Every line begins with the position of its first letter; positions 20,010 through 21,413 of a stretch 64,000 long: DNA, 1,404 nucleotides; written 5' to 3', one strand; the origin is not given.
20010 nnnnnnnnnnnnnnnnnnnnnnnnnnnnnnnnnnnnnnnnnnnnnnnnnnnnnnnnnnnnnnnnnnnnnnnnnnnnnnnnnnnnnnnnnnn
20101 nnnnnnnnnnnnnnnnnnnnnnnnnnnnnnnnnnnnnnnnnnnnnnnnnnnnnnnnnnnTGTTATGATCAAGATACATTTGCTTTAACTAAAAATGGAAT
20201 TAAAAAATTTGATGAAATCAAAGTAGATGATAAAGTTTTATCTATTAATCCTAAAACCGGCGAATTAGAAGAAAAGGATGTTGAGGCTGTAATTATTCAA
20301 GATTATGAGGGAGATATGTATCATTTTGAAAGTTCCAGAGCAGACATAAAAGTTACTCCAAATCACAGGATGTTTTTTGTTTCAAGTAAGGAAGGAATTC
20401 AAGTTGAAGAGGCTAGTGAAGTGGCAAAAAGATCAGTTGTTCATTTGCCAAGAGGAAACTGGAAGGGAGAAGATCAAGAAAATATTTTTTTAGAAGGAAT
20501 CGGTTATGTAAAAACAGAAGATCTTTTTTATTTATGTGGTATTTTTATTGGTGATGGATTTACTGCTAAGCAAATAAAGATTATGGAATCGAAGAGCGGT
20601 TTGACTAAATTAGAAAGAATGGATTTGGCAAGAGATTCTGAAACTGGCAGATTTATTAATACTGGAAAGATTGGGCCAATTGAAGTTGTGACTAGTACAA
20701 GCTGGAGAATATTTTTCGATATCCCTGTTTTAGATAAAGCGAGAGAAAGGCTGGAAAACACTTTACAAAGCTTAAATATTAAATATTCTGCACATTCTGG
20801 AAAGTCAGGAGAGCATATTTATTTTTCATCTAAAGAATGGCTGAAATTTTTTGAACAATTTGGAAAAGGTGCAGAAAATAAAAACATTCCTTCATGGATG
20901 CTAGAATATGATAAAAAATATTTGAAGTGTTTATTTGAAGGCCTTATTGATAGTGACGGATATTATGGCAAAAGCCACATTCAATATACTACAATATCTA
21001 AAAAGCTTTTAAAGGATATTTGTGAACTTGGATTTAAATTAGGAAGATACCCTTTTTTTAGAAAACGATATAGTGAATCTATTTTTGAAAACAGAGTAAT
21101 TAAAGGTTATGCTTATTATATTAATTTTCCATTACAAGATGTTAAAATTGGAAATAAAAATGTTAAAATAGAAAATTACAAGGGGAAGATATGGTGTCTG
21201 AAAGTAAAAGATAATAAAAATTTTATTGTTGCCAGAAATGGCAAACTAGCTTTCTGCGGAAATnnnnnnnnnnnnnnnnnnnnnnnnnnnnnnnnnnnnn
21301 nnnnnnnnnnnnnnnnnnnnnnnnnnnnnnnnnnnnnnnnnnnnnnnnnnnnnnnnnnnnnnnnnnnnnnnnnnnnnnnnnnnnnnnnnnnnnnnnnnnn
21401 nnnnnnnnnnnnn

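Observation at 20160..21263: Intein with a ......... endonuclease inside dTDP-glucose 4,6-dehydratase (RmlB)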

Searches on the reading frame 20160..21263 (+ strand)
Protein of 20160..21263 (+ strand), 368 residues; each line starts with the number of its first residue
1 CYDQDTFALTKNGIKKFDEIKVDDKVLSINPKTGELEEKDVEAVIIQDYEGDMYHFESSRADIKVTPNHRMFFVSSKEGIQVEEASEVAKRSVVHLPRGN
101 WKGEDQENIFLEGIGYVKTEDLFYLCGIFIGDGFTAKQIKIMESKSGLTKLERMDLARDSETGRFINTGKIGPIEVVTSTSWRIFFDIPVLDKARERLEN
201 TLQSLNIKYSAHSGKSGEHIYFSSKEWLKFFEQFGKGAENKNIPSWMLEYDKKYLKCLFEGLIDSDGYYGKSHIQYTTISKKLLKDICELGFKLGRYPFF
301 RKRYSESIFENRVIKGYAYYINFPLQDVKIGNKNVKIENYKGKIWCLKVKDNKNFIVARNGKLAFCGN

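Call 4: search_protein_families(library=pfam, proteins=[window:20160-21263:+], max_evalue=0.1)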
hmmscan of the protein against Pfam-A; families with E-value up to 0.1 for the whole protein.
window:20160-21263:+ (368 aa): 5 families
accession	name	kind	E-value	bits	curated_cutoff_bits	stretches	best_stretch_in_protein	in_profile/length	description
PF14890.11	Intein_splicing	-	6e-13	49.3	35.8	1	9-360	3-149/155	Intein splicing domain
PF14528.11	LAGLIDADG_3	-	0.00016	22.3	22.5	1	259-290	7-42/82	LAGLIDADG-like domain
PF01079.26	Hint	-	0.0043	17.1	29.7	1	1-91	13-111/213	Hint module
PF07591.16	PT-HINT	-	0.0056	17.4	27.7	1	9-54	3-48/137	Pretoxin HINT domain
PF05204.19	Hom_end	-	0.039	14.5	21.1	0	242-295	1-57/110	Homing endonuclease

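Call 5: search_protein_families(library=ncbifam, proteins=[window:20160-21263:+], max_evalue=0.1)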
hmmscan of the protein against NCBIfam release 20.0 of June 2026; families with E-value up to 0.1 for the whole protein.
window:20160-21263:+ (368 aa): 4 families
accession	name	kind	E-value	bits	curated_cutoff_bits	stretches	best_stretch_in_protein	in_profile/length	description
NF045703.1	rSAM_Tes_intein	exception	2.7e-08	32.1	1700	1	197-295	401-507/1040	tetraether lipid synthase Tes, intein-containing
NF011491.0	PRK14898.1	equivalog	4.2e-05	21.8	783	1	159-308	242-392/860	DNA-directed RNA polymerase subunit A''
NF011302.0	PRK14714.1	equivalog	4.5e-05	21.2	1791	1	16-123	973-1079/1350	DNA-directed DNA polymerase II large subunit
TIGR01445.1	intein_Nterm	domain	5.5e-05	24.1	24.5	1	1-72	1-82/83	intein N-terminal splicing region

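Call 10: search_solved_structures(query=window:20160-21263:+, max_evalue=1, show_alignments=2)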
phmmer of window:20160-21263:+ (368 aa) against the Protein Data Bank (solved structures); distinct sequences matched with E-value up to 1: 17.
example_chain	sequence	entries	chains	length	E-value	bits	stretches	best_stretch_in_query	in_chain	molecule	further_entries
2cw7_A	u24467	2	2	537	2.3e-07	33.9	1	25-98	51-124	Endonuclease PI-PkoII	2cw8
6zgq_A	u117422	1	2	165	9.6e-05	25.3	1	7-76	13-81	AceL NrdHF-1-1 Intein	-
2lwy_A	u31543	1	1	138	0.0013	21.6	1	5-75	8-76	BACTERIAL INTEIN-LIKE DOMAIN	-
7qsu_A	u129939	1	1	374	0.0021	20.8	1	220-305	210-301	V-ATPase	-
7qss_A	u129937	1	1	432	0.0028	20.4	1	220-306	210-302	V-type ATP synthase alpha chain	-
7vx2_A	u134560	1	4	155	0.0058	19.4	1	125-194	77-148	Limonene-1,2-epoxide hydrolase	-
5cf2_A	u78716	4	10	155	0.014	18.2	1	125-194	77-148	Limonene-1,2-epoxide hydrolase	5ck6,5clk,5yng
4xbt_A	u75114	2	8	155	0.026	17.2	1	125-194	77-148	Limonene-1,2-epoxide hydrolase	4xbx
7vwm_A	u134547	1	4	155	0.045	16.5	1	125-194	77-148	Limonene-1,2-epoxide hydrolase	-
1nu3_A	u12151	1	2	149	0.053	16.3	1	125-194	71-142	limonene-1,2-epoxide hydrolase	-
1nww_A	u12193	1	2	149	0.053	16.3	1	125-194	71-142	Limonene-1,2-epoxide hydrolase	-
7vwd_A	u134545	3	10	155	0.061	16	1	125-194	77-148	Limonene-1,2-epoxide hydrolase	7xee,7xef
4r9k_A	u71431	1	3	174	0.071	15.8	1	125-194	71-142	Limonene-1,2-epoxide hydrolase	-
5jpp_A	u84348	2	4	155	0.099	15.4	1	134-194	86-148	limonene epoxide hydrolase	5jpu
5cf1_A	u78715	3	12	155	0.1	15.3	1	125-194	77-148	Limonene-1,2-epoxide hydrolase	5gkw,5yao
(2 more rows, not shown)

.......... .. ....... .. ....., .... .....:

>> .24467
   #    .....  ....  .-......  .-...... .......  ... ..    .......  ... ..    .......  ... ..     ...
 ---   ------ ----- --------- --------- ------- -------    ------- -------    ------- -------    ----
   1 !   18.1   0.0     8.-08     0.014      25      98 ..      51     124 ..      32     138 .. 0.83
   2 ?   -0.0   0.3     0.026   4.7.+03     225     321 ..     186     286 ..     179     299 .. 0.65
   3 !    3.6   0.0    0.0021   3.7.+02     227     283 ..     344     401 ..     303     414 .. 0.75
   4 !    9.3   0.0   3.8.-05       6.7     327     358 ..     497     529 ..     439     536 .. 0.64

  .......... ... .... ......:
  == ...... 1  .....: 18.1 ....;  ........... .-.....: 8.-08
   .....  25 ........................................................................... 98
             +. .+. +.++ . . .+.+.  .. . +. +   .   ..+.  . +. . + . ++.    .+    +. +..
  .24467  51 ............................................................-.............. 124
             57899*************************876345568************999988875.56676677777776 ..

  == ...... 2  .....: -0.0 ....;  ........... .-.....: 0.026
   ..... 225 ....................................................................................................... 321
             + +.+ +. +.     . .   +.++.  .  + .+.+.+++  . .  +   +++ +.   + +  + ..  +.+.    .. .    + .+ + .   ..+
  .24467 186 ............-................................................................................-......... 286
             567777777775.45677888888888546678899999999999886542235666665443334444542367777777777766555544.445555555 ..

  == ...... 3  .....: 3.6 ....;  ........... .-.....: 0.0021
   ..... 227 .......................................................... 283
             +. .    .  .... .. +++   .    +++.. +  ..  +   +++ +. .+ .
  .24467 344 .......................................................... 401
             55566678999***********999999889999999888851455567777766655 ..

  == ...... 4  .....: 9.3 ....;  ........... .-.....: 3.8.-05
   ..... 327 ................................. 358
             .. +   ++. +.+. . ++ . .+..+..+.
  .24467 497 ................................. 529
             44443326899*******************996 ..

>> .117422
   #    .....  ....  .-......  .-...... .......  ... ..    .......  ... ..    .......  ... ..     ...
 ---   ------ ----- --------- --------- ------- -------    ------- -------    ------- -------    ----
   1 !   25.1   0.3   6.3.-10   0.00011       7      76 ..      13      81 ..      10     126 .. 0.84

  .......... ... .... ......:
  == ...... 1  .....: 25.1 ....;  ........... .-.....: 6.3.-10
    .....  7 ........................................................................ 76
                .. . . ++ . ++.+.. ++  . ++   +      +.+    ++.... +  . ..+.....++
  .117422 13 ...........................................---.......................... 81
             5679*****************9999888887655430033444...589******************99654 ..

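Call 31: search_solved_structures(query=A2, max_evalue=0.01, show_alignments=4)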
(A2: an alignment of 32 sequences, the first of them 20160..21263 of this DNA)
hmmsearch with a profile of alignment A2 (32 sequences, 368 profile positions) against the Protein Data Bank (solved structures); distinct sequences matched with E-value up to 0.01: 13.
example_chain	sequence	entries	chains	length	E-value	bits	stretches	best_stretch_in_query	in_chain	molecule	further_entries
2cw7_A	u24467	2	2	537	2.4e-11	46.6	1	232-295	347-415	Endonuclease PI-PkoII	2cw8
7qsu_A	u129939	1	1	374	3.6e-09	39.4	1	205-313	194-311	V-ATPase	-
7qss_A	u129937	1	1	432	5.8e-09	38.7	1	205-313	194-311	V-type ATP synthase alpha chain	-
1dfa_A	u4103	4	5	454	3.3e-06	29.7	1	242-324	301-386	PI-SCEI ENDONUCLEASE | ENDONUCLEASE PI-SCEI | PI-SCEI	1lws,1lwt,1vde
1um2_A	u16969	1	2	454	3.4e-06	29.6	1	242-324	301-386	ENDONUCLEASE PI-SCEI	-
1ef0_A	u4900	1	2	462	3.6e-06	29.5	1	242-324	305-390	PI-SCEI ENDONUCLEASE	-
1jva_A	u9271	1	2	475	4e-06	29.4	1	242-324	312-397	VMA1-DERIVED HOMING ENDONUCLEASE X10SSS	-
2jmz_A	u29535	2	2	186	5.2e-06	29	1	26-101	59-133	Hypothetical protein MJ0781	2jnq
6zgq_A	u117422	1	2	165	2.1e-05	27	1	6-104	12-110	AceL NrdHF-1-1 Intein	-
9cop_A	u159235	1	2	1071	3.5e-05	26.3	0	242-324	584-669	V-type proton ATPase catalytic subunit A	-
2lwy_A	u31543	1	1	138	0.0024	20.2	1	6-48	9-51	BACTERIAL INTEIN-LIKE DOMAIN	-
9hth_A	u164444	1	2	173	0.0064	18.8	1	23-89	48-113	DNA-directed DNA polymerase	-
6tyy_A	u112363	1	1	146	0.0089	18.4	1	1-101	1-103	Protein hedgehog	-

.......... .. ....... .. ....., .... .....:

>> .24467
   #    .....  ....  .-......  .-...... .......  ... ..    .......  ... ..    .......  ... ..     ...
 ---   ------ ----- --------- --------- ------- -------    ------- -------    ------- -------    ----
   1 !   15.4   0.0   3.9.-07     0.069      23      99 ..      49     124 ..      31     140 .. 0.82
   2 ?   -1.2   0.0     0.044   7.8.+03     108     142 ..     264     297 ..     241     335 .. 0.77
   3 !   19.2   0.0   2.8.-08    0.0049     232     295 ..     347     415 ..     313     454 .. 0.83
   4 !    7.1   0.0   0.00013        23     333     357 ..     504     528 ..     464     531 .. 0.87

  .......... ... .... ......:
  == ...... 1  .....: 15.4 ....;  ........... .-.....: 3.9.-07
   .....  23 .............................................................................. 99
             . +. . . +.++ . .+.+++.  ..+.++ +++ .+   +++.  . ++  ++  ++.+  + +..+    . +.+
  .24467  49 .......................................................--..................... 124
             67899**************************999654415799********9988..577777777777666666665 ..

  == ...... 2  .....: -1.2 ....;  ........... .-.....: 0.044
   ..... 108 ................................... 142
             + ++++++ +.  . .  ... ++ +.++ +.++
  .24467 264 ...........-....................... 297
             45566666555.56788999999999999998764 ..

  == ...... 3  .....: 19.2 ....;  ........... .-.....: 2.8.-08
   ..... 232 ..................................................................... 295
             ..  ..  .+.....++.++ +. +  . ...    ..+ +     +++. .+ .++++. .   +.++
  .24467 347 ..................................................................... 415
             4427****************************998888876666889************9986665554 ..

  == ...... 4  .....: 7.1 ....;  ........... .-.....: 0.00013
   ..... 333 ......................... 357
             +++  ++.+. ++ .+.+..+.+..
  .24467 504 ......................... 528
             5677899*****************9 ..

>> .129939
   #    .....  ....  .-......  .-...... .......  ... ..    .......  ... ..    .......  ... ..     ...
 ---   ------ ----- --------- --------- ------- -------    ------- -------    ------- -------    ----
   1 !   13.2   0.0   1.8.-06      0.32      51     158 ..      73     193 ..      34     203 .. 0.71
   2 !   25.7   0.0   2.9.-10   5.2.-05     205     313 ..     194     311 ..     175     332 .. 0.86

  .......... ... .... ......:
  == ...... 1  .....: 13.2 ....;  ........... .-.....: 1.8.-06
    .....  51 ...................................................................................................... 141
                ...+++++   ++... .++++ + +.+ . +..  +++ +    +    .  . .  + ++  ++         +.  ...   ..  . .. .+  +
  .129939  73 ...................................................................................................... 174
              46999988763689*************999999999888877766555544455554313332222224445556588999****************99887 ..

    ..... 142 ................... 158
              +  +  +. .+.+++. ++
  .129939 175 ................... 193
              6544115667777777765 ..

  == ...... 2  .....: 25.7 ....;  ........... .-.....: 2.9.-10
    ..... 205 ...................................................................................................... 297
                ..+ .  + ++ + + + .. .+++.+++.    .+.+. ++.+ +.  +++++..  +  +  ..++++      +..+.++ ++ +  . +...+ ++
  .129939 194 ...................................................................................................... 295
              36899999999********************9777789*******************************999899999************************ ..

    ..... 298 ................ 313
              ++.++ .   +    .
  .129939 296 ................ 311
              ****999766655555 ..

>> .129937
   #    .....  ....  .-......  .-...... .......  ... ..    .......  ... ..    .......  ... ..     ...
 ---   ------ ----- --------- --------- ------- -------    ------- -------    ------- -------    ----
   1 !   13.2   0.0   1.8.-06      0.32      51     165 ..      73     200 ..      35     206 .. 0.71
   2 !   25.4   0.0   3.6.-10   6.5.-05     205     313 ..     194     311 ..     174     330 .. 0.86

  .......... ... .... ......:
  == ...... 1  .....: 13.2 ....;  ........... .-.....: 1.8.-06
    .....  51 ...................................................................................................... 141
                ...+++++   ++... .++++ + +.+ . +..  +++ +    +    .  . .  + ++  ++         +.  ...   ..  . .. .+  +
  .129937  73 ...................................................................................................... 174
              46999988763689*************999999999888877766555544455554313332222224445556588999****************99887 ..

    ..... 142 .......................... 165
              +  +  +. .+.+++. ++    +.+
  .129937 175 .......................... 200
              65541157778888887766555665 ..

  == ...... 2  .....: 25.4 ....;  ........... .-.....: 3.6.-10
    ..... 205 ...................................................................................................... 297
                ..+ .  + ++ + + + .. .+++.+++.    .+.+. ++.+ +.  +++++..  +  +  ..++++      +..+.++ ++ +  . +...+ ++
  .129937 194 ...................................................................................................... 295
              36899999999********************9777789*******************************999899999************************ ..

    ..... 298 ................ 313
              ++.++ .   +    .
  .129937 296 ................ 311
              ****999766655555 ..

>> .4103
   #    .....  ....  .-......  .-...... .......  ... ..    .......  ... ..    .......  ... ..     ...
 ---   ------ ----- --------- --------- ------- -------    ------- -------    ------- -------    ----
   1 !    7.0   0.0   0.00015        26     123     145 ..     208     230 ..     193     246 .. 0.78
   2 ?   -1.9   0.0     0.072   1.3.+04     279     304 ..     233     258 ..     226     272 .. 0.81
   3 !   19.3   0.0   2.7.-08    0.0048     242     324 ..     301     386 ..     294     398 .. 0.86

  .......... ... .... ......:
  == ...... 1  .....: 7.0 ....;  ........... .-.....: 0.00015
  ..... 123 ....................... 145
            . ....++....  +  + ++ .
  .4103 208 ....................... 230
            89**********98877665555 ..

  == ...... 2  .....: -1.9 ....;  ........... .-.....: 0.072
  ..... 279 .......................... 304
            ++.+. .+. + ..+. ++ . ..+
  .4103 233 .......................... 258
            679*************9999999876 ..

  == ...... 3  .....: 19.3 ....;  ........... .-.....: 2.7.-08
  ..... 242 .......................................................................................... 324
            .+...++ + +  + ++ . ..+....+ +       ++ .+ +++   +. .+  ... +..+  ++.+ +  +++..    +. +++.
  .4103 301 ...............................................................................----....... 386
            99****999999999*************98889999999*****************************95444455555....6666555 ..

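Call 63: search_protein_representatives(protein=window:20160-21263:+)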
Query: 368 residues. Proteins with E-value up to 0.001 (for the whole library): 7949; up to 1e-10: 2980; up to 1e-30: 196. The best 150 are listed.
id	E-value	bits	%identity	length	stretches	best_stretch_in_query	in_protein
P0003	1.6e-121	422.7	54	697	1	1-368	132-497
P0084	4.2e-112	391.7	53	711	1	1-368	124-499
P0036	2.7e-111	389.1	54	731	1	1-368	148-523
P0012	2.8e-110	385.7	51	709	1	1-368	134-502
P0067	8.2e-110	384.2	52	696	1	1-368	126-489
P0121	1.2e-107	377.0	51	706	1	1-368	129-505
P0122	4.5e-107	375.2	51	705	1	1-368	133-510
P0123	6.2e-101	355.0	50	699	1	1-368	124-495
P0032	2.6e-100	352.9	50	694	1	1-368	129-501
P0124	1.6e-96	340.5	50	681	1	1-368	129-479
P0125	2.9e-96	339.6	48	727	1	1-368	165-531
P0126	8.1e-96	338.2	50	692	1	1-368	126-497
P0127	4.2e-95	335.8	49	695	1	1-368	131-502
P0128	3.7e-93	329.4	49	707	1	1-368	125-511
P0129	2.4e-92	326.7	46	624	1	1-368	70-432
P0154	2.2e-64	234.7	45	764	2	181-368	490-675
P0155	3.4e-63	230.8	40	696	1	1-368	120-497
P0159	5.0e-61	223.7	40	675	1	1-368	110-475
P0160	6.5e-61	223.3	30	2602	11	231-368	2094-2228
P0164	8.6e-60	219.6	35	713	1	1-368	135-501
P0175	6.5e-56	206.9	41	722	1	1-368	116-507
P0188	5.6e-52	193.9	39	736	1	1-368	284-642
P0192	1.3e-51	192.7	33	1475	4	1-157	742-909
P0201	3.9e-49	184.5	40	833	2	186-368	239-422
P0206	5.4e-47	177.5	39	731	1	1-368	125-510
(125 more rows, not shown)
